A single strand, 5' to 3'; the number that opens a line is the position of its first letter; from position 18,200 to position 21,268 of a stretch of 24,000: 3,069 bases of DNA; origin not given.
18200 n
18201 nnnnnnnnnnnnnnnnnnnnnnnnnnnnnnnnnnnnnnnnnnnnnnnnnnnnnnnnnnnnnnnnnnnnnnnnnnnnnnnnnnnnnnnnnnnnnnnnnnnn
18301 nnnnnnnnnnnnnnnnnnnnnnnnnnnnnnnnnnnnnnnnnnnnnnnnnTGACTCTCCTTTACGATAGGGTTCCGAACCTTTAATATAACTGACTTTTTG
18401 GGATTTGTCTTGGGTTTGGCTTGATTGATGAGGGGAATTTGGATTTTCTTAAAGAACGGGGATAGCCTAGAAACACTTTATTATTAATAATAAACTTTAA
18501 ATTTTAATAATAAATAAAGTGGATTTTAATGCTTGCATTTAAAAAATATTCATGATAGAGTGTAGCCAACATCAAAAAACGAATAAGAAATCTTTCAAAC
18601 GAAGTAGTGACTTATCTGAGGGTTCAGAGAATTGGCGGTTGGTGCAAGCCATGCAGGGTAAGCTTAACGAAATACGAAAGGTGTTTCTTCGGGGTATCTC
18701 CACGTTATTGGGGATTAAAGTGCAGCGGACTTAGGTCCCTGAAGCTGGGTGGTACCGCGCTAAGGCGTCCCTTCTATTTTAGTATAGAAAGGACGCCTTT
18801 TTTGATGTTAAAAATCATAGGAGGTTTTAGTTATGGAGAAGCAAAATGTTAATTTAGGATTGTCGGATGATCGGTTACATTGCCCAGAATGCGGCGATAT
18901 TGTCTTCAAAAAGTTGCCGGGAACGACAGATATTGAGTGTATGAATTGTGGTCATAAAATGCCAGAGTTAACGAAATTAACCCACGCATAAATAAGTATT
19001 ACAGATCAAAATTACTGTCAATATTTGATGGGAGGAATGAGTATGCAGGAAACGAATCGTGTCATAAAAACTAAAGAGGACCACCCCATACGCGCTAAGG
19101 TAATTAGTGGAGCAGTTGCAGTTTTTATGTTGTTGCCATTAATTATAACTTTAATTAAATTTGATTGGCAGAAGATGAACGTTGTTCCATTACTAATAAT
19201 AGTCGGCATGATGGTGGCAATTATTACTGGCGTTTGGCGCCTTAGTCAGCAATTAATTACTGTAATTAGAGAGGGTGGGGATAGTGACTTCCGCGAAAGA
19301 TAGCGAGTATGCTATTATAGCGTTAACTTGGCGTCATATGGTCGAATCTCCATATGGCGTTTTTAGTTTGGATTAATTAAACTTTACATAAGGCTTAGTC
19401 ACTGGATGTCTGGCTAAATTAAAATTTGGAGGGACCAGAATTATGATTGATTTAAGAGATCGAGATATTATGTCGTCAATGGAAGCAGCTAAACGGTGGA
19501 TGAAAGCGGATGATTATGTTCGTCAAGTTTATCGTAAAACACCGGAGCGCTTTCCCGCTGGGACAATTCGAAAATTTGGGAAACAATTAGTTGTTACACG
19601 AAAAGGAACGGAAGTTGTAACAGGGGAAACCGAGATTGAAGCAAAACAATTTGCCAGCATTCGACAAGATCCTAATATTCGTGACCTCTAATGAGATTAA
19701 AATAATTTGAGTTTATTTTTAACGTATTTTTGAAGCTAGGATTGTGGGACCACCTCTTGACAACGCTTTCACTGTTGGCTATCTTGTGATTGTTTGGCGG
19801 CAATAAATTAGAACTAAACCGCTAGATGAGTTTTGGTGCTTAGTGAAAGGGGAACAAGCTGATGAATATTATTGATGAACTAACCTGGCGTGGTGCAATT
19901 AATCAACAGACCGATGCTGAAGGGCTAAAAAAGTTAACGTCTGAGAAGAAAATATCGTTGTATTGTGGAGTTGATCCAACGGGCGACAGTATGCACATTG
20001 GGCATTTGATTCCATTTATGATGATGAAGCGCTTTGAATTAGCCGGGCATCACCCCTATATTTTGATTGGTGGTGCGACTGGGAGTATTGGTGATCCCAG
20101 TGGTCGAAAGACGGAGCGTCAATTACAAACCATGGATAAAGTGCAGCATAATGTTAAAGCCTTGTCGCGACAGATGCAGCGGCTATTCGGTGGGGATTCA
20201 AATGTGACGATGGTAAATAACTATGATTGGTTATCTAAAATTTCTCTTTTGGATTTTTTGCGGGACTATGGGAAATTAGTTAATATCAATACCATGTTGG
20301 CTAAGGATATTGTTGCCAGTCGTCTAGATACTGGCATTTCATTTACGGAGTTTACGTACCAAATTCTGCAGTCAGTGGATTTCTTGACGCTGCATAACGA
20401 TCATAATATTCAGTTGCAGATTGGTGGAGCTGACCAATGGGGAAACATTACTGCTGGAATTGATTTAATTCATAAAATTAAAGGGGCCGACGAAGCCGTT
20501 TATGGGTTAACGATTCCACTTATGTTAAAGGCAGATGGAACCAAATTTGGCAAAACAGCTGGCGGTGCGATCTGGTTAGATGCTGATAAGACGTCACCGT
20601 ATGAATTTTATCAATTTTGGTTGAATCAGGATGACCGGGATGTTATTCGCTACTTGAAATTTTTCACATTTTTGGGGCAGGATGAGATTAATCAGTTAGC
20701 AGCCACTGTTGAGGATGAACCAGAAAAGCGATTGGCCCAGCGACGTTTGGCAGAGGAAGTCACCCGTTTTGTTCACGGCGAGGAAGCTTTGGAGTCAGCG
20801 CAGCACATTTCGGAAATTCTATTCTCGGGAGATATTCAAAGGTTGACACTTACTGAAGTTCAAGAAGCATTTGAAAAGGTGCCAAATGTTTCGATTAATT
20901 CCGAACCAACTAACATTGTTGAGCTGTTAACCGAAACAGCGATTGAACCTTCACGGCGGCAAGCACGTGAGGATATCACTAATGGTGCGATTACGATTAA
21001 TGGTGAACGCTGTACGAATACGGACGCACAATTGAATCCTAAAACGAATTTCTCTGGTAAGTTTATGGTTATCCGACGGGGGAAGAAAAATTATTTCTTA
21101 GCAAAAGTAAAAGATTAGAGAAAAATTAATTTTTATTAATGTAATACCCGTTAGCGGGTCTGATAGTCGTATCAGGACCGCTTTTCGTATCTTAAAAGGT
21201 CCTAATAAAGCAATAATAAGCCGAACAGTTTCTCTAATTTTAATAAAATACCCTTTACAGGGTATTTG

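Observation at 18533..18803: Complete tyrosine-specifier T-box riboswitch at the edge of the tyramine locus, about 1 kb away from tyrS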

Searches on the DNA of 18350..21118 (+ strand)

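Call 4: search_rna_families(source=window, start=18350, end=19900, threshold=evalue, max_evalue=10, show_alignments=5)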
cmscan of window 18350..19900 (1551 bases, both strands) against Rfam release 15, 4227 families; matches with E-value up to 10: 13.
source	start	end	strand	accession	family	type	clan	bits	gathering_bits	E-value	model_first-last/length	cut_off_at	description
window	18585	18775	+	RF00230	T-box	Cis-reg; leader;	-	62.9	93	6.6e-13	1-219/219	no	T-box leader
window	18762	18799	-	RF04286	mir-513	Gene; miRNA;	CL00136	22.7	72.1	0.087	22-61/82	no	mir-513 microRNA precursor family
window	18503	18576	-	RF00338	snoR53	Gene; snRNA; snoRNA; CD-box;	CL00080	21.7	70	7.1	1-91/91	no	Small nucleolar RNA snR53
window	18762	18831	-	RF02844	RefA9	Gene; antisense;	-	20.5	49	3.3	1-64/64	no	Enterococcus sRNA A9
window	18761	18835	-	RF01459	rliE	Gene; sRNA;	-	19.9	90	1.9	107-182/222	no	Listeria sRNA rliE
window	19102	19194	+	RF03749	MIR2617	Gene; miRNA;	-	19.4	46.5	4.2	1-86/86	no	MIR2617 microRNA precursor family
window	18628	18797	+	RF00625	P11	Gene;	-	16.7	70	0.64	1-139/139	no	Pseudomonas sRNA P11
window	18762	18799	-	RF00639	mir-515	Gene; miRNA;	CL00096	16.5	68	7.8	23-65/87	no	mir-515 microRNA precursor family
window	18761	18802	+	RF02616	SSRC8_2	Gene; sRNA;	-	15.9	72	0.1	1-281/281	no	Streptococcus sRNA 8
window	18784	18871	-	RF02706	TeloSII_ncR30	Gene; sRNA;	-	15.5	86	0.96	1-226/226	no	TeloSII non coding RNA 30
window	19448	19470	-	RF00390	TYMV_upPK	Cis-reg;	-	15.4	38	7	1-23/23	no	turnip yellow mosaic virus upstream pseudo-knot (TYMV_upPK)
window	19111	19168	+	RF02060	STnc410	Gene; sRNA;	-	13.7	50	5.6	1-158/158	no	Enterobacterial sRNA STnc410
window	19675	19725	+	RF02350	psRNA6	Gene; sRNA;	-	9.4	60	9.9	1-333/333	no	Nitrosomonas sRNA psRNA6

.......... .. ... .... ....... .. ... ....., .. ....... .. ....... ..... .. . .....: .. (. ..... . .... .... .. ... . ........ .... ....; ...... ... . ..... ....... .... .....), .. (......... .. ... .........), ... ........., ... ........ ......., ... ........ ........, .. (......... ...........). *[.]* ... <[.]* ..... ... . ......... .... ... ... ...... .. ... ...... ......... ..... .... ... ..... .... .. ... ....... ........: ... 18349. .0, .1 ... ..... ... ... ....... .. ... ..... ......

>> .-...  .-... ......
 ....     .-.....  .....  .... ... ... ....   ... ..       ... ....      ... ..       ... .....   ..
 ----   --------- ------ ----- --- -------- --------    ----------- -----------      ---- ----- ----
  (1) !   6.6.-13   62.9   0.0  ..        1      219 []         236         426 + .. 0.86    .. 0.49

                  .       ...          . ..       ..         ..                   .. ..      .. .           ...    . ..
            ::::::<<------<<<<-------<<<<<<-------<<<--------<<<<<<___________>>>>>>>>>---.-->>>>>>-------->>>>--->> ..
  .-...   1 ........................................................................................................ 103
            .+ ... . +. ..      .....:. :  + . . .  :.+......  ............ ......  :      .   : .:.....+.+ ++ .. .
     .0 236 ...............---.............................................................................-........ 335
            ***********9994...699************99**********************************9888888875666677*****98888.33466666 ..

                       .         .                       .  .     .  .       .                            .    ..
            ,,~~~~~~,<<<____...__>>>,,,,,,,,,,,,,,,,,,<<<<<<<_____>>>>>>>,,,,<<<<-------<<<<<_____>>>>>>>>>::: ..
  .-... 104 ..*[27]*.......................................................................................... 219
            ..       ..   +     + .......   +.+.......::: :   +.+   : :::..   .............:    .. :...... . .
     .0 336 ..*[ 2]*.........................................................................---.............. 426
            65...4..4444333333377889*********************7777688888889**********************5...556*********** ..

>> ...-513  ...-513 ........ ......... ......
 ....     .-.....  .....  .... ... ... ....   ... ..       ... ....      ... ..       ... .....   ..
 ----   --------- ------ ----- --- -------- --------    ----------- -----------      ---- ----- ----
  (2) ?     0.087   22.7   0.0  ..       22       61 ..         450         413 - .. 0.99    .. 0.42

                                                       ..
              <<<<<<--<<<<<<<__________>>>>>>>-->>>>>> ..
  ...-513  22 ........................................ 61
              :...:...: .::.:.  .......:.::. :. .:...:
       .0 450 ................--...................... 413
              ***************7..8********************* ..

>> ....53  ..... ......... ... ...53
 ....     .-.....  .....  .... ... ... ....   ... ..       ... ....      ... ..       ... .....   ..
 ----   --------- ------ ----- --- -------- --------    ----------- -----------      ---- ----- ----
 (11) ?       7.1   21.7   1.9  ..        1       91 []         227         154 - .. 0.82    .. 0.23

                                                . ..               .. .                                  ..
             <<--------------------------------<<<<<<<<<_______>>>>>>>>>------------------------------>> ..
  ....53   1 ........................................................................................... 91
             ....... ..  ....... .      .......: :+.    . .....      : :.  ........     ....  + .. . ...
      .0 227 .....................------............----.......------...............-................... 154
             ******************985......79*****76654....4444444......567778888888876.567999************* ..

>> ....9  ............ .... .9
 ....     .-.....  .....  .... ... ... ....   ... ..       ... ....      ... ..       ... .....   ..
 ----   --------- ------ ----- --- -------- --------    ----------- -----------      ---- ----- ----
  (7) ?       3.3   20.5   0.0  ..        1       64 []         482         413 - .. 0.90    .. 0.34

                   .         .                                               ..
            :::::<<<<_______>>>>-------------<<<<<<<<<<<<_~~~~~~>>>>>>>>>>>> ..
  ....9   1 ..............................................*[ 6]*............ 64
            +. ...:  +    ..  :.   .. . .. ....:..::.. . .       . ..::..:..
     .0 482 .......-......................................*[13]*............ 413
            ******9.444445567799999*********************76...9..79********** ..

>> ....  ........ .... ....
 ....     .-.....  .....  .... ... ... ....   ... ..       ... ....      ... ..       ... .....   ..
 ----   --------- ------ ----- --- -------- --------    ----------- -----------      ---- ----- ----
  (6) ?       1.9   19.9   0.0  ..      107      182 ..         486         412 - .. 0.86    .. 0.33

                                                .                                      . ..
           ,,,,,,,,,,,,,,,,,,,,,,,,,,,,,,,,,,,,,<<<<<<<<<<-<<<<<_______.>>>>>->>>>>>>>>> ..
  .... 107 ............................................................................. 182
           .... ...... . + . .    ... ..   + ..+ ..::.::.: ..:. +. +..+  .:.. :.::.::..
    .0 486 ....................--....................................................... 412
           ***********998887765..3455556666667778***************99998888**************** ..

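Call 16: search_rna_families(sources=[L014, L033, L047, L021], threshold=evalue, max_evalue=0.001, show_alignments=3)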
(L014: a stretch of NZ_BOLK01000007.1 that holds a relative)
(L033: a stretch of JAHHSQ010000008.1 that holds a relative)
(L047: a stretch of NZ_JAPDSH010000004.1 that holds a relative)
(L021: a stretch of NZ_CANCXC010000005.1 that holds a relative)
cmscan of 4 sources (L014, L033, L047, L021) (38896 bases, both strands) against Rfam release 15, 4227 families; matches with E-value up to 0.001: 4.
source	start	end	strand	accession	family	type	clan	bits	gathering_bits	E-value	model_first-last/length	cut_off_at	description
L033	4702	4931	+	RF00230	T-box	Cis-reg; leader;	-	132.5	93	2e-29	1-219/219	no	T-box leader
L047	4732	4940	+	RF00230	T-box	Cis-reg; leader;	-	103.8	93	4.8e-22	1-219/219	no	T-box leader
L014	3898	4093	+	RF00230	T-box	Cis-reg; leader;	-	86.7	93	1.3e-17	1-219/219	no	T-box leader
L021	1984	2150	-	RF00230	T-box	Cis-reg; leader;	-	74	93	2.3e-14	1-219/219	no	T-box leader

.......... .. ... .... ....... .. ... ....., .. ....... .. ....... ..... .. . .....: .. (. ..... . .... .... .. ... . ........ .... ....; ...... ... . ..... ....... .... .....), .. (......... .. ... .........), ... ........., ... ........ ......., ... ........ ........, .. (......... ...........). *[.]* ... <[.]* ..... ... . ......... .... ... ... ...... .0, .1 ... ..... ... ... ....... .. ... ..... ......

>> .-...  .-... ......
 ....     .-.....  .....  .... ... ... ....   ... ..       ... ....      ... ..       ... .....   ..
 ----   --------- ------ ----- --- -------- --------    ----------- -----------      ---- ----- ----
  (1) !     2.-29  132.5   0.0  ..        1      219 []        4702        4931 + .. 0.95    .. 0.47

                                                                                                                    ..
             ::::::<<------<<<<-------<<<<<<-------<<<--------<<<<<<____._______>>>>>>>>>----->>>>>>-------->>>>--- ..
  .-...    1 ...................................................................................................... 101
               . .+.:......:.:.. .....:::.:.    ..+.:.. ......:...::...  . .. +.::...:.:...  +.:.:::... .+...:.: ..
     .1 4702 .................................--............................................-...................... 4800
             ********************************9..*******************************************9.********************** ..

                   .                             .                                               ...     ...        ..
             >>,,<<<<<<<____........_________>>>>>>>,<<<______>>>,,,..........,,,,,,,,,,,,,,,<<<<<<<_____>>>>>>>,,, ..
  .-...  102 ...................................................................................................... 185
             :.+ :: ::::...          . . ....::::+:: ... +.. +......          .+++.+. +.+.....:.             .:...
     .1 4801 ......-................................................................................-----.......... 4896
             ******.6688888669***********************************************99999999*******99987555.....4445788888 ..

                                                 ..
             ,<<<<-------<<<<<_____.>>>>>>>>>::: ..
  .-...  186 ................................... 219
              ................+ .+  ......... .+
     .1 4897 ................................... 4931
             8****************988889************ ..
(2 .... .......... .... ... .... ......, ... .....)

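Call 26: search_dna_similar(query=window:18500-19870:+, collection=plasmids, mode=distant, max_rows=15)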
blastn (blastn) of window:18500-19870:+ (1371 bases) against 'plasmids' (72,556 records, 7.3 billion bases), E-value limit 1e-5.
No match.

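Call 39: search_rna_families(sources=[L043, L028, L040, L094, L095], threshold=evalue, max_evalue=0.0001, show_alignments=2)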
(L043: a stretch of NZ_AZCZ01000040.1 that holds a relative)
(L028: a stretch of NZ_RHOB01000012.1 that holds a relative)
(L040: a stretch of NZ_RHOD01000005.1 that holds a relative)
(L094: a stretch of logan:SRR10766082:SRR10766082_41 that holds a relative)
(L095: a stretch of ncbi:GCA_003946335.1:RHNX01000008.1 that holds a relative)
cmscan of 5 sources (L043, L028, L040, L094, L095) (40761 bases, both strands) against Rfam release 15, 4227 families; matches with E-value up to 0.0001: 5.
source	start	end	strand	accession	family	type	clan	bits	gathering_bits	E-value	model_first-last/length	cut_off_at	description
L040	4747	4944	+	RF00230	T-box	Cis-reg; leader;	-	115.3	93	5.6e-25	1-219/219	no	T-box leader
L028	4747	4944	+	RF00230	T-box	Cis-reg; leader;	-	113.1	93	2.1e-24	1-219/219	no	T-box leader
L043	4748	4945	+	RF00230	T-box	Cis-reg; leader;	-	108.7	93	2.8e-23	1-219/219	no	T-box leader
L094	4750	4942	+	RF00230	T-box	Cis-reg; leader;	-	70.1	93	2.4e-13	1-219/219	no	T-box leader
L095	3985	4177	+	RF00230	T-box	Cis-reg; leader;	-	70.1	93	2.4e-13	1-219/219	no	T-box leader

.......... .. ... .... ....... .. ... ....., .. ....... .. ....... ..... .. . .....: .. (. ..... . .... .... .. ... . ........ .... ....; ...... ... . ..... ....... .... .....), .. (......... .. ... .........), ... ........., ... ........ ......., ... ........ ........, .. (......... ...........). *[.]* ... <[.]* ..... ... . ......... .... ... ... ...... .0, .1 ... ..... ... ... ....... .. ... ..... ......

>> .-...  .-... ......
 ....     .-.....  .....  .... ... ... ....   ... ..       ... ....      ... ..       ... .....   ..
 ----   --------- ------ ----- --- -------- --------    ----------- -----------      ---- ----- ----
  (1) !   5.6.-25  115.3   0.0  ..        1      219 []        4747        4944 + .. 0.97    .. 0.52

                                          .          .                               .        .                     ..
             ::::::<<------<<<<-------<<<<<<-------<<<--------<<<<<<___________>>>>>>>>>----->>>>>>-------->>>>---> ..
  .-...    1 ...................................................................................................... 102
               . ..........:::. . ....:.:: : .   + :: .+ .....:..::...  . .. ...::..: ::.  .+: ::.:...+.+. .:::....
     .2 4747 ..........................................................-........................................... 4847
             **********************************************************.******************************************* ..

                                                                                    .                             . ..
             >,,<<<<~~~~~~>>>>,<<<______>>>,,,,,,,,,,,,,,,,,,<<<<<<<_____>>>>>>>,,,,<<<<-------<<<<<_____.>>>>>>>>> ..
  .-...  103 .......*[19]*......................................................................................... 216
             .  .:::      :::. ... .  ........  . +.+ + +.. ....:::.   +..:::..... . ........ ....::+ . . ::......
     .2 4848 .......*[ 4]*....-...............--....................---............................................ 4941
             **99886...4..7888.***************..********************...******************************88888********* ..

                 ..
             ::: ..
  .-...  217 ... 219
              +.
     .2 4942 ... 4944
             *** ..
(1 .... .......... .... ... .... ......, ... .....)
